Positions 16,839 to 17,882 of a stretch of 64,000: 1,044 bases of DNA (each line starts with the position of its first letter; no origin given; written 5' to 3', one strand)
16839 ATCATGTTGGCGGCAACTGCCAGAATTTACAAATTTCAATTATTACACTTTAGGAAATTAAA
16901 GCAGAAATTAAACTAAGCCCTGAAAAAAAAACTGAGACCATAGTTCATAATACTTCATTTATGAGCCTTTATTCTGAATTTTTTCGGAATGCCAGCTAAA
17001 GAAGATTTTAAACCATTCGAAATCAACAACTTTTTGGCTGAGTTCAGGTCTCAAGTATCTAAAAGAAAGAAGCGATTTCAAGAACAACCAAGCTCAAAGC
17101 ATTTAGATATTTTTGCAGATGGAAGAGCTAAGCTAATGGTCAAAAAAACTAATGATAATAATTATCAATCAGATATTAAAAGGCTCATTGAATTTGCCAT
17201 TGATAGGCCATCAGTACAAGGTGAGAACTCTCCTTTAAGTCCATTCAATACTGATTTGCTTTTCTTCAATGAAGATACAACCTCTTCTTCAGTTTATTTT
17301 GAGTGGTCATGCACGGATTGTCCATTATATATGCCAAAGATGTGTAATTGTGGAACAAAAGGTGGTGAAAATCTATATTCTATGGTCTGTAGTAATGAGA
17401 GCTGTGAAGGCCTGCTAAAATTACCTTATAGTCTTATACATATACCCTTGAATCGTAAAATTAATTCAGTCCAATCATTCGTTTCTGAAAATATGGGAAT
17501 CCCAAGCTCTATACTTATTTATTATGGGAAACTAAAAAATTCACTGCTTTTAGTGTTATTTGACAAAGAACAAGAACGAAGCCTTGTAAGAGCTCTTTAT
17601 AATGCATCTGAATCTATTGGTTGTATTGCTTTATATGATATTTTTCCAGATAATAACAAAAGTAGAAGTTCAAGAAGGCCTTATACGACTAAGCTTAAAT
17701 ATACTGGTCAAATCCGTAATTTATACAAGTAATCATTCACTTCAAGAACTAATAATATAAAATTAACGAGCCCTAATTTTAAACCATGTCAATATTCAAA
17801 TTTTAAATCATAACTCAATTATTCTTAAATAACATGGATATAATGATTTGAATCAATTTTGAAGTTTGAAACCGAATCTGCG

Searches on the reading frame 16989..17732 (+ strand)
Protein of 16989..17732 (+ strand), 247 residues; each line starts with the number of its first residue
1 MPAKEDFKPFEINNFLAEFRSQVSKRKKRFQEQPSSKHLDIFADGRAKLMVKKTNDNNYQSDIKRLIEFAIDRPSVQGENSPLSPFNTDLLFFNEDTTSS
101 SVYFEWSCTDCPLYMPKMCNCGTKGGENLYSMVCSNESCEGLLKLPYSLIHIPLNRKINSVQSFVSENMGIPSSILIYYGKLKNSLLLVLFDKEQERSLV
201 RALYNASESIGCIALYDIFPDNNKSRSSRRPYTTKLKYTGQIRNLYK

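Call 35: search_protein_families(library=pfam, proteins=[window:16989-17732:+], max_evalue=0.01)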
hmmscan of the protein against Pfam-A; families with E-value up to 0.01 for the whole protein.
window:16989-17732:+ (247 aa): 0 families
